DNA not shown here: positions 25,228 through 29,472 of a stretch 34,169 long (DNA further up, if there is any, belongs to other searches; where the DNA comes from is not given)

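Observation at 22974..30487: Candidate flavin-based electron-bifurcating (Bfu/HydBC-type) imino-acid dehydrogenase: NuoEF fusion + 1314-aa Fe-S mega-fusion + DAO-family beta subunit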

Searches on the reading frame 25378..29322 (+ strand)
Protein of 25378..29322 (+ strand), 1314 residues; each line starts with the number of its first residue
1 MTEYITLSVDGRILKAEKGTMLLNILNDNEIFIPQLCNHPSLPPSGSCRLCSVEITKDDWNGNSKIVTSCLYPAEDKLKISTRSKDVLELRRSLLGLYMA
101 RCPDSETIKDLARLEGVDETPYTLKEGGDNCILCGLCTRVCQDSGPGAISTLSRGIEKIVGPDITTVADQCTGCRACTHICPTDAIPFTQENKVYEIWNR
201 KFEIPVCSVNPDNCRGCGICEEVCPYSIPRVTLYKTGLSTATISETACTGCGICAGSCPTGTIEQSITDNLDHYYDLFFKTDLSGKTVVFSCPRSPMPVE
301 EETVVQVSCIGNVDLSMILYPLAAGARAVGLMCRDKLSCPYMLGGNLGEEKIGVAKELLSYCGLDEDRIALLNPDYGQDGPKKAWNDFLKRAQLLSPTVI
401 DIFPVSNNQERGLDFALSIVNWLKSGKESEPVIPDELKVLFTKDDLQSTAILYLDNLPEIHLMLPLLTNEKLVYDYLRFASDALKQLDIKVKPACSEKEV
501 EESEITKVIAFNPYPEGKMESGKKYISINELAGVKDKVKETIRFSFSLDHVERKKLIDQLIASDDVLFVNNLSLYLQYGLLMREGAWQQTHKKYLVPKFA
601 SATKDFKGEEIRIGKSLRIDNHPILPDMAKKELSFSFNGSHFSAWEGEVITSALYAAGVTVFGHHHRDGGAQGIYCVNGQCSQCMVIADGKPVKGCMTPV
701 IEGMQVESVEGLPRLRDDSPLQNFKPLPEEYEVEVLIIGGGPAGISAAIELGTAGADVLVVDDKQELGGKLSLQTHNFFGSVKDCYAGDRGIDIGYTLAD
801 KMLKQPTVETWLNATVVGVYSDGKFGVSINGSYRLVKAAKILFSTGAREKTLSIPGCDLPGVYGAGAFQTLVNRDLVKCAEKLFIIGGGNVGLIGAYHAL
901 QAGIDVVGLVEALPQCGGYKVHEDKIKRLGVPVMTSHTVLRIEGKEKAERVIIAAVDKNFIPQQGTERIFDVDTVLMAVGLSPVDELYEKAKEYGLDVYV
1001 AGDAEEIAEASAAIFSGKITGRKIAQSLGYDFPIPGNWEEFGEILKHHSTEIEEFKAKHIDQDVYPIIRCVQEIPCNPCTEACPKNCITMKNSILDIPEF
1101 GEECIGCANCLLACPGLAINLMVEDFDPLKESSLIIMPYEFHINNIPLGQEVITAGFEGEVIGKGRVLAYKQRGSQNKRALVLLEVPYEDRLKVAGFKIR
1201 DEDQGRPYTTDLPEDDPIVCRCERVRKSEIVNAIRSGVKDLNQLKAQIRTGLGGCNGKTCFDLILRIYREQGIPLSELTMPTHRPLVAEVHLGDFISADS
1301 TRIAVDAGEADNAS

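Call 4: search_protein_families(library=pfam, proteins=[window:25378-29322:+], max_evalue=0.01)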
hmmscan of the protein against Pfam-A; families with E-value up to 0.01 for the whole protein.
window:25378-29322:+ (1314 aa): 28 families (the best 25 are shown)
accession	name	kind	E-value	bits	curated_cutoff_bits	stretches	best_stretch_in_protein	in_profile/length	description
PF13510.11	Fer2_4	-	2.8e-35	120.7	22.8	2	631-710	2-81/82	2Fe-2S iron-sulfur cluster binding domain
PF07992.20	Pyr_redox_2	-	3e-27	96.2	26.1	1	734-991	2-247/291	Pyridine nucleotide-disulphide oxidoreductase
PF00037.32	Fer4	-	6.7e-19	67.3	21.1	3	242-264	2-24/24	4Fe-4S binding domain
PF12838.12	Fer4_7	-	1.8e-18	67.2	27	4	170-227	1-51/52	4Fe-4S dicluster domain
PF14697.11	Fer4_21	-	6.2e-15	55.5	35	2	129-186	6-57/59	4Fe-4S dicluster domain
PF13187.11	Fer4_9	-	6.7e-15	55.3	27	3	213-262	1-51/52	4Fe-4S dicluster domain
PF13484.11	Fer4_16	-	1.7e-13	51.6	30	1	170-226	1-65/66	4Fe-4S double cluster binding domain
PF13237.11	Fer4_10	-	2e-13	50.5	25.5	2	167-225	5-53/53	4Fe-4S dicluster domain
PF12837.12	Fer4_6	-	2.2e-12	46.7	25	2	209-227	4-22/24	4Fe-4S binding domain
PF12797.12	Fer4_2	-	3.6e-12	45.8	24.5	2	209-226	5-22/22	4Fe-4S binding domain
PF12831.13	FAD_oxidored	-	1e-10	42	27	1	734-777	1-44/416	FAD dependent oxidoreductase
PF02662.21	FlpD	-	4.3e-09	36.9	22.3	1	303-373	29-99/123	Methyl-viologen-reducing hydrogenase, delta subunit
PF00070.33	Pyr_redox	-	2e-08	35.1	22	1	882-952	1-78/82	Pyridine nucleotide-disulphide oxidoreductase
PF13183.11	Fer4_8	-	5.1e-08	33.8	27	1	129-183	3-66/68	4Fe-4S dicluster domain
PF04324.20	Fer2_BFD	-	5.5e-08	33.5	26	1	1218-1267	1-47/50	BFD-like [2Fe-2S] binding domain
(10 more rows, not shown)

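Call 5: search_protein_families(library=ncbifam, proteins=[window:25378-29322:+], max_evalue=0.00001)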
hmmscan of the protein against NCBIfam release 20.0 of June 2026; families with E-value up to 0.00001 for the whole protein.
window:25378-29322:+ (1314 aa): 70 families (the best 25 are shown)
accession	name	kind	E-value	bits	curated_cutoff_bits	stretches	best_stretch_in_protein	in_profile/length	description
TIGR01372.1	soxA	subfamily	2.4e-38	131.5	1164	1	733-990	169-429/996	sarcosine oxidase subunit alpha family protein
NF040770.1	hetero_SS_HdrA2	exception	7.9e-25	87.1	1100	2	207-371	572-746/777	CoB-CoM heterodisulfide reductase HdrA2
NF040763.1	FeFe_hydrog_A6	exception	1.6e-22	79.6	765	2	5-102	1-93/571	NADH-dependent [FeFe] hydrogenase, group A6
NF009410.0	PRK12771.1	subfamily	1e-21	77.2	516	1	734-771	140-177/566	NAD(P)-binding protein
NF005745.0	PRK07569.1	equivalog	1.2e-21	77.2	333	1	5-100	4-94/238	bidirectional hydrogenase complex protein HoxU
NF009454.0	PRK12814.1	equivalog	1e-18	67.1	916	1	4-107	3-102/657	putative NADPH-dependent glutamate synthase small subunit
TIGR01292.1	TRX_reduct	equivalog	4.9e-17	61.7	343.45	1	734-1006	2-261/300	thioredoxin-disulfide reductase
TIGR01973.1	NuoG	equivalog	1.9e-15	56.7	470.05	1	8-100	2-89/606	NADH-quinone oxidoreductase subunit NuoG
NF041087.1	bile_acid_BaiCD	equivalog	2e-15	56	825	1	837-1023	464-641/642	bile acid Fe-S flavoenzyme BaiCD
TIGR03997.1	mycofact_OYE_2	equivalog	1.1e-14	53.8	793.15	1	733-775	380-422/645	mycofactocin system FadH/OYE family oxidoreductase 2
NF038196.1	ferrodoxin_EFR1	subfamily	1.3e-14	54.8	75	0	1074-1121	187-231/242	EFR1 family ferrodoxin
NF042909.1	FMH_DH_FwdF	exception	2.2e-14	53.3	375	2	129-228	225-310/336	tungsten-dependent formylmethanofuran dehydrogenase subunit FwdF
NF045599.1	bili_reduct_long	exception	8.5e-14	50.7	750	1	837-1017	465-634/641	bilirubin reductase, long form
NF040864.1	HgcB_ferredoxin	equivalog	1.7e-13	50.2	99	1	208-264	10-62/93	mercury methylation ferredoxin HgcB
TIGR02374.1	nitri_red_nirB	equivalog_domain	2.7e-13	49.2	578.35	1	807-998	68-252/794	nitrite reductase large subunit NirB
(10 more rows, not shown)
